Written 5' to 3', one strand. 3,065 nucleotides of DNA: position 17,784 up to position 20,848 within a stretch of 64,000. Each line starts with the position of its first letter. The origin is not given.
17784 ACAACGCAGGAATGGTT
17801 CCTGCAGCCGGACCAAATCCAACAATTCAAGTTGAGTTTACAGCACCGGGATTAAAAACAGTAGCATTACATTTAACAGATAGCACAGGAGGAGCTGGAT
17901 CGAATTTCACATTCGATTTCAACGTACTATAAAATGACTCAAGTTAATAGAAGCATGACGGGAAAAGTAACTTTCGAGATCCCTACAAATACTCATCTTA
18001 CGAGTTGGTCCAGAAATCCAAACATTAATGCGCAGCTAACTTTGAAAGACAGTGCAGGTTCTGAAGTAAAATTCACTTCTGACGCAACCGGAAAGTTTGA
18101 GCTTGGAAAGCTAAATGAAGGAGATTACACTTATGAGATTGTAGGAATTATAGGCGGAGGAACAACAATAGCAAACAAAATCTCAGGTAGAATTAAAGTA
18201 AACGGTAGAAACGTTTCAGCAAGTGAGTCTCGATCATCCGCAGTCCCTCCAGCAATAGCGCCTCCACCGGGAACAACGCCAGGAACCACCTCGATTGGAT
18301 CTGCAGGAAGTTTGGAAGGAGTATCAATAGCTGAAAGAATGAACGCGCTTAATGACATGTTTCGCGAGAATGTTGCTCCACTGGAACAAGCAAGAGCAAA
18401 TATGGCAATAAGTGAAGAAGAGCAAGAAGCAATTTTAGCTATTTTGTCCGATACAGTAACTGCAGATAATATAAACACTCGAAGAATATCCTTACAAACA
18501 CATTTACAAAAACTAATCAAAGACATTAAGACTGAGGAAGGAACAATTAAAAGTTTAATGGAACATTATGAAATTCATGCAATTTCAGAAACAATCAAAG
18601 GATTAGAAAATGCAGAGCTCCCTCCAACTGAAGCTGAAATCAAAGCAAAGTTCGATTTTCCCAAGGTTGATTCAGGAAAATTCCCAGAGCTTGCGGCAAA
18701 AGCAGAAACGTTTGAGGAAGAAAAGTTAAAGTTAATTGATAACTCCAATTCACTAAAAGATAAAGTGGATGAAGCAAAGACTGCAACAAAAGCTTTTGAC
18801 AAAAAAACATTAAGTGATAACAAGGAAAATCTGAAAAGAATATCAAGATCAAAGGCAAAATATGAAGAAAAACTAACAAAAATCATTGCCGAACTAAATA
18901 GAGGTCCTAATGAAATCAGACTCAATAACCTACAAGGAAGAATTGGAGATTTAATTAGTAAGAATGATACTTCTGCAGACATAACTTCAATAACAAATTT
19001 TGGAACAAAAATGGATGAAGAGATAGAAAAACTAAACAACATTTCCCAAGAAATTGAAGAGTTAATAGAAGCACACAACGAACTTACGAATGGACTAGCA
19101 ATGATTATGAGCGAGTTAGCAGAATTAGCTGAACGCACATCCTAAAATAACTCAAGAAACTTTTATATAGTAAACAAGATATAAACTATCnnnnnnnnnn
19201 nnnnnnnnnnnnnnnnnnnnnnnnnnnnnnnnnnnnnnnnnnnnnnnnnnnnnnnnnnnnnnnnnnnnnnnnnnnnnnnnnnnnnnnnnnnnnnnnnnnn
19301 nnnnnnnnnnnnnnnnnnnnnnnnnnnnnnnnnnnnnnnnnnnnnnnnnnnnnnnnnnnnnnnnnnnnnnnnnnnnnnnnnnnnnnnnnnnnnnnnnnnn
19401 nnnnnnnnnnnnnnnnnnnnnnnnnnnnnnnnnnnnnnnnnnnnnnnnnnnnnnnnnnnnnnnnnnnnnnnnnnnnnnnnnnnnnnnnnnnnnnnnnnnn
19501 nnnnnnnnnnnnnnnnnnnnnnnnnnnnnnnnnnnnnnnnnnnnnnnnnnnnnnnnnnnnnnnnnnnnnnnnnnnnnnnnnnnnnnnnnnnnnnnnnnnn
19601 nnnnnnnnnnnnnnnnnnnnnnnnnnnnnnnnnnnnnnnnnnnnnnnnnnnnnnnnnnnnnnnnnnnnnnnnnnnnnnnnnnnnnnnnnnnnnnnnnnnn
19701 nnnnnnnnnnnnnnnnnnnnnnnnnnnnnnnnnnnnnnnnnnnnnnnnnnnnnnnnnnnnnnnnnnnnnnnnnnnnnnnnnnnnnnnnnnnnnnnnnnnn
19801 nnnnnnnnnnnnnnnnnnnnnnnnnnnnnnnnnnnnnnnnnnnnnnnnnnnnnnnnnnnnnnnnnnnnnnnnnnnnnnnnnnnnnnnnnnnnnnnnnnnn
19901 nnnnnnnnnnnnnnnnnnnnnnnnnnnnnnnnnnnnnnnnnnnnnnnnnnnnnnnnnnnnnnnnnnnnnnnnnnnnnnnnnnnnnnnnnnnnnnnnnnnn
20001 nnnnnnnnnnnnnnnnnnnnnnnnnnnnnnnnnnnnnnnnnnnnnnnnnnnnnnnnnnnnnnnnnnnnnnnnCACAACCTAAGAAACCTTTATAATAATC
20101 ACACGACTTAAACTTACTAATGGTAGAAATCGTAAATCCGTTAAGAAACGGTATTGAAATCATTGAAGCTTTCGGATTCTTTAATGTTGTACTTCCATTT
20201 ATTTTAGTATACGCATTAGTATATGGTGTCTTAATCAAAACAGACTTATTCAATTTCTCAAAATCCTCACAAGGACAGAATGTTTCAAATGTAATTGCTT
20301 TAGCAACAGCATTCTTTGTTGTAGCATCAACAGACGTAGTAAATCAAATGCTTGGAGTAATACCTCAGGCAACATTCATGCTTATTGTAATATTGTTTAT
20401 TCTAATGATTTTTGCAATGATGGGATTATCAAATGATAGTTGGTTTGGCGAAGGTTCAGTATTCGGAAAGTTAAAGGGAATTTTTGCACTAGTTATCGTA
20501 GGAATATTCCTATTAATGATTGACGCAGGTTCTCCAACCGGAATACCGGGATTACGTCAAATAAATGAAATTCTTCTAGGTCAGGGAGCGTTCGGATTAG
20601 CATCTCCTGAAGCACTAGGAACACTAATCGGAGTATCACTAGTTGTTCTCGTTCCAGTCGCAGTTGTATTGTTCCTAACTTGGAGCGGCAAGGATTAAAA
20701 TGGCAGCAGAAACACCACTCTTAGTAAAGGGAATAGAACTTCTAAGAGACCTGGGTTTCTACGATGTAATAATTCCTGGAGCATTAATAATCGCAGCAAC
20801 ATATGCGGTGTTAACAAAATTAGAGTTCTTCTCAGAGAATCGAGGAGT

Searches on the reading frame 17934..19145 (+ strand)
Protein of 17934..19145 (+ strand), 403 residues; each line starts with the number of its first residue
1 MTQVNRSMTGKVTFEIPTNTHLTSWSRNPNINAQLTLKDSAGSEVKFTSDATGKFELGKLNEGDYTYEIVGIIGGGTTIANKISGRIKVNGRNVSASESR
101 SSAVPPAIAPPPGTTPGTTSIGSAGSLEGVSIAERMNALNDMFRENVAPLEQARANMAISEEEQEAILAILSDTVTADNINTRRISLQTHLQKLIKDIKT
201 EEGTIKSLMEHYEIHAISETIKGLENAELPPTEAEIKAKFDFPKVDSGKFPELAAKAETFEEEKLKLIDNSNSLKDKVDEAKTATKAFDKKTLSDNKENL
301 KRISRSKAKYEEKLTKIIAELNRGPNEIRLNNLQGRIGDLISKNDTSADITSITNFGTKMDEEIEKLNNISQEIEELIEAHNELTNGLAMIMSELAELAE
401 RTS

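Call 4: search_protein_families(library=pfam, proteins=[window:17934-19145:+], max_evalue=1)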
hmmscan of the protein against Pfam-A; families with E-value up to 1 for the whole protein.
window:17934-19145:+ (403 aa): 9 families
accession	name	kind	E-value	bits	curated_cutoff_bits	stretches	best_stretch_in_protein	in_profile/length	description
PF13620.12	CarboxypepD_reg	-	0.0003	21.5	32.3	1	27-69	11-54/82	Carboxypeptidase regulatory-like domain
PF17802.7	SpaA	-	0.013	16.1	23.1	1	32-66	18-55/91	Prealbumin-like fold domain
PF17210.9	SdrD_B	-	0.031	14.9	29.7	1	33-82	27-75/112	SdrD B-like domain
PF20608.4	Phage_tube_C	-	0.081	13.7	24.1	1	28-66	19-61/82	Phage tail tube protein C-terminal domain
PF13715.12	CarbopepD_reg_2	-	0.093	13.2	32.2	1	42-67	23-48/88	CarboxypepD_reg-like domain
PF13189.12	Cytidylate_kin2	-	0.13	12.9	28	1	239-382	22-147/176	Cytidylate kinase-like family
PF14131.11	DUF4298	-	0.18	12.4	27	0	184-231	11-58/87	Domain of unknown function (DUF4298)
PF05952.17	ComX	-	0.18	12.1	25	0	159-178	29-48/55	Bacillus competence pheromone ComX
PF16700.10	SNCAIP_SNCA_bd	-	0.2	11.9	27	1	182-200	23-41/46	Synphilin-1 alpha-Synuclein-binding domain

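Call 27: search_protein_families(library=ncbifam, proteins=[window:17934-19145:+], max_evalue=0.1)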
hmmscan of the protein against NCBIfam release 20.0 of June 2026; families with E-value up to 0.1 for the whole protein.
window:17934-19145:+ (403 aa): 2 families
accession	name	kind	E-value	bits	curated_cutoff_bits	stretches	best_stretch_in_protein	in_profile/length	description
NF010250.0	PRK13696.1-2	equivalog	0.0064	16.5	118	1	338-380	29-71/75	hypothetical protein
NF045487.1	ASRP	equivalog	0.038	12.6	300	0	334-401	111-178/593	archaea-specific SMC-related protein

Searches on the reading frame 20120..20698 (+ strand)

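Call 4: search_protein_families(library=pfam, proteins=[window:20120-20698:+], max_evalue=1)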
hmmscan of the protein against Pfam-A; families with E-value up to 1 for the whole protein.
window:20120-20698:+ (192 aa): 2 families
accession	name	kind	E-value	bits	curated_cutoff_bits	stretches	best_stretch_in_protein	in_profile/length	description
PF11299.13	DUF3100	-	0.016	15.1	27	1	23-90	18-84/235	Protein of unknown function (DUF3100)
PF09680.15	YjcZ_2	-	0.037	14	21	1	84-97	4-17/24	Family of unknown function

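Call 27: search_protein_families(library=ncbifam, proteins=[window:20120-20698:+], max_evalue=0.1)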
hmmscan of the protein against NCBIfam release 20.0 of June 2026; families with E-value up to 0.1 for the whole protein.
window:20120-20698:+ (192 aa): 1 family
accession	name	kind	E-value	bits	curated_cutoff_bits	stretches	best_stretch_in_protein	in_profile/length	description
TIGR01732.1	tiny_TM_bacill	subfamily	0.033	13.9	21.35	1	85-97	7-19/26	YjcZ family sporulation protein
